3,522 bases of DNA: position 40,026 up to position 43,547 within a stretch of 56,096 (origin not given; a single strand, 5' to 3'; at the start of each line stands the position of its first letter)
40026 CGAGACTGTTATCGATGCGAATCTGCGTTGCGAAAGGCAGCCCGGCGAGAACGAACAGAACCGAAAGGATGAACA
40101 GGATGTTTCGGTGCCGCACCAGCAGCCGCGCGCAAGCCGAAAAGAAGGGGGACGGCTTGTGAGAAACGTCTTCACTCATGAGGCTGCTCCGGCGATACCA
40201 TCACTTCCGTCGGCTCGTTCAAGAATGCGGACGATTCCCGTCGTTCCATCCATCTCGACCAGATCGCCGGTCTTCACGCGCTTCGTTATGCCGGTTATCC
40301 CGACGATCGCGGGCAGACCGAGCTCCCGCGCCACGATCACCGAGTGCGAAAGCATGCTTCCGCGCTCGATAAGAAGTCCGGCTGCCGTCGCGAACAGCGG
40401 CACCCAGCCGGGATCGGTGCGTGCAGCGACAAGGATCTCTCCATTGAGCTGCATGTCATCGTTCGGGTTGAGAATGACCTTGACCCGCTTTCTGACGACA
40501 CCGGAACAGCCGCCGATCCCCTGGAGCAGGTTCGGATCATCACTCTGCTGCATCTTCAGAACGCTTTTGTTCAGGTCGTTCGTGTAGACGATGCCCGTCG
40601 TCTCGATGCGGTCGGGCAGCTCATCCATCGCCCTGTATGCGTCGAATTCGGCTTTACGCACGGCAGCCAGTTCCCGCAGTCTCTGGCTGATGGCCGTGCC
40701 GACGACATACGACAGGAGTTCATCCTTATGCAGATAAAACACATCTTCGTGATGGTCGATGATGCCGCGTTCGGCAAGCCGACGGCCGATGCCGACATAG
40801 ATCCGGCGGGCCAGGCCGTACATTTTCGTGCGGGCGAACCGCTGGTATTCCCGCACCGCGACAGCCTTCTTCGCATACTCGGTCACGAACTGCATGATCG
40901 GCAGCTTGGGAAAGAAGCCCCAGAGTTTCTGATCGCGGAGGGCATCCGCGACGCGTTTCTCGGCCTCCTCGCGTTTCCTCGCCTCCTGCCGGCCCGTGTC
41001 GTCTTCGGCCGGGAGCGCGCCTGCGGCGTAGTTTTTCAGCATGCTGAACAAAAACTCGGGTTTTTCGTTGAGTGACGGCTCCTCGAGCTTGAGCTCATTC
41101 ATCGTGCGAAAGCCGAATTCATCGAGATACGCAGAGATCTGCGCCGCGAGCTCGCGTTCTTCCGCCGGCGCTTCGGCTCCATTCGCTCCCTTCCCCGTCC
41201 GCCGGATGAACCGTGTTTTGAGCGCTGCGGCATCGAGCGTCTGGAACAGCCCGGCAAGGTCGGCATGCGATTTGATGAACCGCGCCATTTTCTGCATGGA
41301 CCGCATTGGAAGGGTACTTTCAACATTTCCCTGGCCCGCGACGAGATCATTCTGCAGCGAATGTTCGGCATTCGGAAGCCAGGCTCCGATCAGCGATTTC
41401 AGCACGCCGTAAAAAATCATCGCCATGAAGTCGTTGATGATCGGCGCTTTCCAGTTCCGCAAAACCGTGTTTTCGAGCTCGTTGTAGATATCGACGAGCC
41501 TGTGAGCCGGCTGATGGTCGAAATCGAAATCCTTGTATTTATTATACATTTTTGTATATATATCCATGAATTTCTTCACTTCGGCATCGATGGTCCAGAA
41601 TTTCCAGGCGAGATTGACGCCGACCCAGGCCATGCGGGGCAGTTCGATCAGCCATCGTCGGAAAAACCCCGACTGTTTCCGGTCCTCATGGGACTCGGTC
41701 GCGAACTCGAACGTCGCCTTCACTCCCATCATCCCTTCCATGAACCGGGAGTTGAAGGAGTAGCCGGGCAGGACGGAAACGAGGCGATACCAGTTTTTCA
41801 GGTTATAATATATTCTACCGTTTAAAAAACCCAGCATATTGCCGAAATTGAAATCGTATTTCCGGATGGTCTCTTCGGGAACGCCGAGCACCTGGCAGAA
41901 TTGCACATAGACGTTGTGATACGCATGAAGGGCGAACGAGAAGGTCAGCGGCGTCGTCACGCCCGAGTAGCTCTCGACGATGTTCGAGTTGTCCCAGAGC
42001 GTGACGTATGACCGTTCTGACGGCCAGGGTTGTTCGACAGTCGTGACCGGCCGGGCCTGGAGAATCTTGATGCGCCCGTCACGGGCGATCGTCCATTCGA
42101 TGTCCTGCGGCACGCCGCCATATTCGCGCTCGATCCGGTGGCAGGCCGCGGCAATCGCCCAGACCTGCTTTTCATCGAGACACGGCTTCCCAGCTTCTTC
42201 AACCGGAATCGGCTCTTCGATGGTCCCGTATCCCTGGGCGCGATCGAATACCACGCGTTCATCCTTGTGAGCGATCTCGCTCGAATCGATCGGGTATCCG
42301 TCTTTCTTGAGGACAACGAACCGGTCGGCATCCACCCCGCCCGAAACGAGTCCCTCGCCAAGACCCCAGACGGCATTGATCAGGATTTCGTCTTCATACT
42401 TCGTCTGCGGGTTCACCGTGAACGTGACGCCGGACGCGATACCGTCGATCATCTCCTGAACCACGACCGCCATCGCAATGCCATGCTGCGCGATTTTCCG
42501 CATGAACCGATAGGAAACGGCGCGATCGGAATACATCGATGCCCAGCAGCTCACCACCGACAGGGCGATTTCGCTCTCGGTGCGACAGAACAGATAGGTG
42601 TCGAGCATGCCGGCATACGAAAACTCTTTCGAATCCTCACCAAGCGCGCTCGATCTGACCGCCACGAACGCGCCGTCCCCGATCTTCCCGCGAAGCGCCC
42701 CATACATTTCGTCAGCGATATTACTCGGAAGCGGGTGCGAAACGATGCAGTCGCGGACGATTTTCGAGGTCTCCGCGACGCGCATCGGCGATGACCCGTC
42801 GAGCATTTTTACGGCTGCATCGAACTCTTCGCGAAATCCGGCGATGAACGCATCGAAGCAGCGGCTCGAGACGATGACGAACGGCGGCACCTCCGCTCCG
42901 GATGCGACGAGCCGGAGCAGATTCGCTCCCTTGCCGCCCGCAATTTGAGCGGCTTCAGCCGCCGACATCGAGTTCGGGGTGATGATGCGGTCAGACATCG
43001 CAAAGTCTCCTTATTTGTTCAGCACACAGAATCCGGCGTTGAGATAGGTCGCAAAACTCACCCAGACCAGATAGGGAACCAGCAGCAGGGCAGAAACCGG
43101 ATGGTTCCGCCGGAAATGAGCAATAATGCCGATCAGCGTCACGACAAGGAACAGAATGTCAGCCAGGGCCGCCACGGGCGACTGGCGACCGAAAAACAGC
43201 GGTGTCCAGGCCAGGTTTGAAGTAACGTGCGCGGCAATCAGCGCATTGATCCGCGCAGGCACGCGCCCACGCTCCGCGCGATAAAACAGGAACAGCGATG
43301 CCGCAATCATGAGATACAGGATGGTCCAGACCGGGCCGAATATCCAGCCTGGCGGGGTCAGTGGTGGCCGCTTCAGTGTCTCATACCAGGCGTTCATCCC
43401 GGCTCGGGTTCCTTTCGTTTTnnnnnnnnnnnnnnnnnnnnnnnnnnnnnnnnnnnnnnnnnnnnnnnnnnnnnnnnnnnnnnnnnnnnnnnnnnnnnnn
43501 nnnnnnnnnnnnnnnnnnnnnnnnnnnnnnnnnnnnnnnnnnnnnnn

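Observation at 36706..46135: Compact six-gene minus-strand locus combining acyl-adenylation, prenyl transfer, TspO, an RPH-like phosphotransferase, an MMPL exporter and a BtaA-like SAM enzyme: candidate novel membrane-lipid pathway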

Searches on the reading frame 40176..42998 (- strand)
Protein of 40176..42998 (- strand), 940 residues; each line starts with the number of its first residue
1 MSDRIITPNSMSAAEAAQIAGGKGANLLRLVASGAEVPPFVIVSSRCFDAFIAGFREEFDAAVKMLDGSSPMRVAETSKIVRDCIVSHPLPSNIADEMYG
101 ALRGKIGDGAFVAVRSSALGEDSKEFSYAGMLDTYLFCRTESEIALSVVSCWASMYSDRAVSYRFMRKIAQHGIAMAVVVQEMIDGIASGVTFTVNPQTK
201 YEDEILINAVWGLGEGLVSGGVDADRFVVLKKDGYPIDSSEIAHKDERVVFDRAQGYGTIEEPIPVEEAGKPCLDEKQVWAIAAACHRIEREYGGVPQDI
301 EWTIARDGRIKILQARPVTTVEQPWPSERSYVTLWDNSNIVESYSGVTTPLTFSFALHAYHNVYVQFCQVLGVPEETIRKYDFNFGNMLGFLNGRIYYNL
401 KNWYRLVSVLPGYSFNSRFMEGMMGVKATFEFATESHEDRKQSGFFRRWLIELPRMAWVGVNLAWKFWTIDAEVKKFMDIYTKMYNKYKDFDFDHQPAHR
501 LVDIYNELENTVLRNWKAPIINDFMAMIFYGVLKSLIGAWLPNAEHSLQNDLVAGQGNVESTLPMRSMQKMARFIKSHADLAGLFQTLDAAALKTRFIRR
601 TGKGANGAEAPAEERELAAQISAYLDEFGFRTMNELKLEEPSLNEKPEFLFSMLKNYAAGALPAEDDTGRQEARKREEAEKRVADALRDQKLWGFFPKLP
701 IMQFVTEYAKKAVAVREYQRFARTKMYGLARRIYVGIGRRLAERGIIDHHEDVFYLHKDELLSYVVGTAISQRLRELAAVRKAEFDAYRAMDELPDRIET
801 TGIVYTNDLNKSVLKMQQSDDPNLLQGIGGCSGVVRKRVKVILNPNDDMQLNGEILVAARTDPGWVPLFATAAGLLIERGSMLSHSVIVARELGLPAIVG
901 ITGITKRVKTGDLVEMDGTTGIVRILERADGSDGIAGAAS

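Call 3: search_protein_families(library=pfam, proteins=[window:40176-42998:-], max_evalue=0.001)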
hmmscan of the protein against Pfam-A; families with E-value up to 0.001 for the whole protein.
window:40176-42998:- (940 aa): 2 families
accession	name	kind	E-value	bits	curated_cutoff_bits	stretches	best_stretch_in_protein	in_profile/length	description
PF01326.24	PPDK_N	-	1e-78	265.4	27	1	18-323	2-314/328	Pyruvate phosphate dikinase, AMP/ATP-binding domain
PF00391.29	PEP-utilizers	-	3.6e-23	81.4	23.1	1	852-921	3-72/72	PEP-utilising enzyme, mobile domain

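Call 4: search_protein_families(library=ncbifam, proteins=[window:40176-42998:-], max_evalue=0.001)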
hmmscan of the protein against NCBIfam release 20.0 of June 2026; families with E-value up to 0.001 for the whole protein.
window:40176-42998:- (940 aa): 26 families (the best 25 are shown)
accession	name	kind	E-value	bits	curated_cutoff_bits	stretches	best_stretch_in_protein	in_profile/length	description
NF004881.0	PRK06241.2-2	equivalog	1.9e-260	866.9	883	1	13-932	12-896/898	phosphoenolpyruvate synthase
NF004883.0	PRK06241.2-4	equivalog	5.5e-201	670.1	1063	1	17-926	29-913/928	phosphoenolpyruvate synthase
NF004882.0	PRK06241.2-3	equivalog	3e-125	419.3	850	2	271-928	231-821/827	phosphoenolpyruvate synthase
NF052632.1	undecylprod_RedH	equivalog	9.7e-119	397.7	1350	1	13-927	10-879/880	undecylprodigiosin ligase RedH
NF004878.0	PRK06241.1-3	subfamily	2.3e-112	376.8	945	2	19-321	18-314/891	phosphoenolpyruvate synthase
NF052631.1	prodigiosin_PigC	equivalog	5.2e-109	365.4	1300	1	14-925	10-881/883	prodigiosin ligase PigC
NF004877.0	PRK06241.1-2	subfamily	6.4e-104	349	866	2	16-327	15-320/869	phosphoenolpyruvate synthase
NF041857.1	RIF_Ptrans_rph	equivalog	3.9e-102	343.1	999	2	16-321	13-313/864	rifamycin-inactivating phosphotransferase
NF005057.0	PRK06464.1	equivalog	7.1e-92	308.8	598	2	15-327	16-344/798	phosphoenolpyruvate synthase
NF004879.0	PRK06241.1-4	equivalog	6.8e-90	302.4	976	2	17-326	16-319/868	phosphoenolpyruvate synthase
TIGR01418.1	PEP_synth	equivalog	2.7e-89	300.5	739.75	2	15-323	11-334/784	pyruvate, water dikinase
NF004880.0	PRK06241.2-1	equivalog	2e-82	277.5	972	3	11-220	9-214/837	phosphoenolpyruvate synthase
NF000283.1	RPH_KJ151292.1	equivalog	3.4e-74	250.5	1700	2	10-321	11-316/865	rifamycin-inactivating phosphotransferase Rph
NF004520.0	PRK05865.1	equivalog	1.2e-29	102.8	1509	1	705-932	630-843/854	sugar epimerase family protein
NF006153.0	PRK08296.1-5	subfamily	8.3e-27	93.8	578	1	817-928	496-608/608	hypothetical protein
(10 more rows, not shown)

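Call 25: search_solved_structures(query=window:40176-42998:-, max_evalue=0.00001)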
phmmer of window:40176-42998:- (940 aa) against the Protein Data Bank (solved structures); distinct sequences matched with E-value up to 0.00001: 11.
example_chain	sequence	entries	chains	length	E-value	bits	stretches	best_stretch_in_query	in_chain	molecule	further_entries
5fbs_A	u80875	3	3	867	7.1e-72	245.7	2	18-334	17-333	Phosphoenolpyruvate synthase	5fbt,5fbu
5hv2_A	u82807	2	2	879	7.3e-72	245.7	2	18-334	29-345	Phosphoenolpyruvate synthase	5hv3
5hv1_A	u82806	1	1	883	7.5e-72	245.6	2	18-334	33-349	Phosphoenolpyruvate synthase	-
8a8e_A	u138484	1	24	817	5.8e-62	212.9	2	71-328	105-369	Phosphoenolpyruvate synthase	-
9dae_A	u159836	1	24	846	3.2e-58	200.5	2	18-307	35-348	Phosphoenolpyruvate synthase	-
2ols_A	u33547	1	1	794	9.4e-49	169.2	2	20-323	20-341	Phosphoenolpyruvate synthase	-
5hv6_A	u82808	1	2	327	6.2e-38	133.4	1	18-320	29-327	Phosphoenolpyruvate synthase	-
9goj_A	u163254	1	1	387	2.1e-36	128.3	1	18-340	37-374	Phosphoenolpyruvate synthase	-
2e28_A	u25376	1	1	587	3e-08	35.2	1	826-923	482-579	Pyruvate kinase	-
1vbg_A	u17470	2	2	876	6.3e-08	34.1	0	852-905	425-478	pyruvate,orthophosphate dikinase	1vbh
5woy_A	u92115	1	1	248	1.4e-07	33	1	871-925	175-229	Phosphoenolpyruvate-protein phosphotransferase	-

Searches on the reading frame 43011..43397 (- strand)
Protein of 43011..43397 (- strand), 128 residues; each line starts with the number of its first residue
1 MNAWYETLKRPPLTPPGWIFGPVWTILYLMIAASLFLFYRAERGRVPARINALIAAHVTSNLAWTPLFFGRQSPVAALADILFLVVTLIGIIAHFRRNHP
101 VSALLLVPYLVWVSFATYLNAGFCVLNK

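Call 3: search_protein_families(library=pfam, proteins=[window:43011-43397:-], max_evalue=0.001)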
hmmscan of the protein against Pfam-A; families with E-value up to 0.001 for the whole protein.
window:43011-43397:- (128 aa): 1 family
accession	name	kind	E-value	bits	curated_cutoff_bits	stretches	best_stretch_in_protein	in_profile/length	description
PF03073.20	TspO_MBR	-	2.2e-39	134.9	24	1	2-123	21-143/145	TspO/MBR family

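Call 4: search_protein_families(library=ncbifam, proteins=[window:43011-43397:-], max_evalue=0.001)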
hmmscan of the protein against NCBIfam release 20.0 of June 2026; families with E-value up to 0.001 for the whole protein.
window:43011-43397:- (128 aa): 1 family
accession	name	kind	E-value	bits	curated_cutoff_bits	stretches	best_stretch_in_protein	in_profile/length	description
NF047825.1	T-richsensTspOAlph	equivalog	4.9e-25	88.5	180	1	3-127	27-148/152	tryptophan-rich sensory protein TspO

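Call 81: search_solved_structures(query=window:43011-43397:-, max_evalue=0.001, show_alignments=1)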
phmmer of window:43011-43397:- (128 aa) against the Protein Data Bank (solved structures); distinct sequences matched with E-value up to 0.001: 8.
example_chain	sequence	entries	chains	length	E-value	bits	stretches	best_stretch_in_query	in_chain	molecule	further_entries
8e7x_A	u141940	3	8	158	1.6e-14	57.5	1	3-122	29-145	Tryptophan-rich sensory protein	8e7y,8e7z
4ryi_A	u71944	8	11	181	2.3e-14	57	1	3-120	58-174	Integral membrane protein | Tryptophan-rich protein TspO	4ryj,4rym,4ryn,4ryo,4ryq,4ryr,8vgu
2mgy_A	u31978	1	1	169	1.5e-13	54.3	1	4-120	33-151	Translocator protein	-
4uc3_A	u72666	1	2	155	1.9e-13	54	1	3-122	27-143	TRANSLOCATOR PROTEIN TSPO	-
2n02_A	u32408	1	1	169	5e-13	52.6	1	4-120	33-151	Translocator protein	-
4uc2_A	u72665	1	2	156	6.1e-13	52.4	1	3-122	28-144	TRANSLOCATOR PROTEIN TSPO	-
4uc1_A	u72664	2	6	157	6.1e-13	52.4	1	3-122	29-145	Translocator protein TspO | Tryptophan-rich sensory protein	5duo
8e7w_A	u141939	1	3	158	6.2e-13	52.3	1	3-122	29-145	Tryptophan-rich sensory protein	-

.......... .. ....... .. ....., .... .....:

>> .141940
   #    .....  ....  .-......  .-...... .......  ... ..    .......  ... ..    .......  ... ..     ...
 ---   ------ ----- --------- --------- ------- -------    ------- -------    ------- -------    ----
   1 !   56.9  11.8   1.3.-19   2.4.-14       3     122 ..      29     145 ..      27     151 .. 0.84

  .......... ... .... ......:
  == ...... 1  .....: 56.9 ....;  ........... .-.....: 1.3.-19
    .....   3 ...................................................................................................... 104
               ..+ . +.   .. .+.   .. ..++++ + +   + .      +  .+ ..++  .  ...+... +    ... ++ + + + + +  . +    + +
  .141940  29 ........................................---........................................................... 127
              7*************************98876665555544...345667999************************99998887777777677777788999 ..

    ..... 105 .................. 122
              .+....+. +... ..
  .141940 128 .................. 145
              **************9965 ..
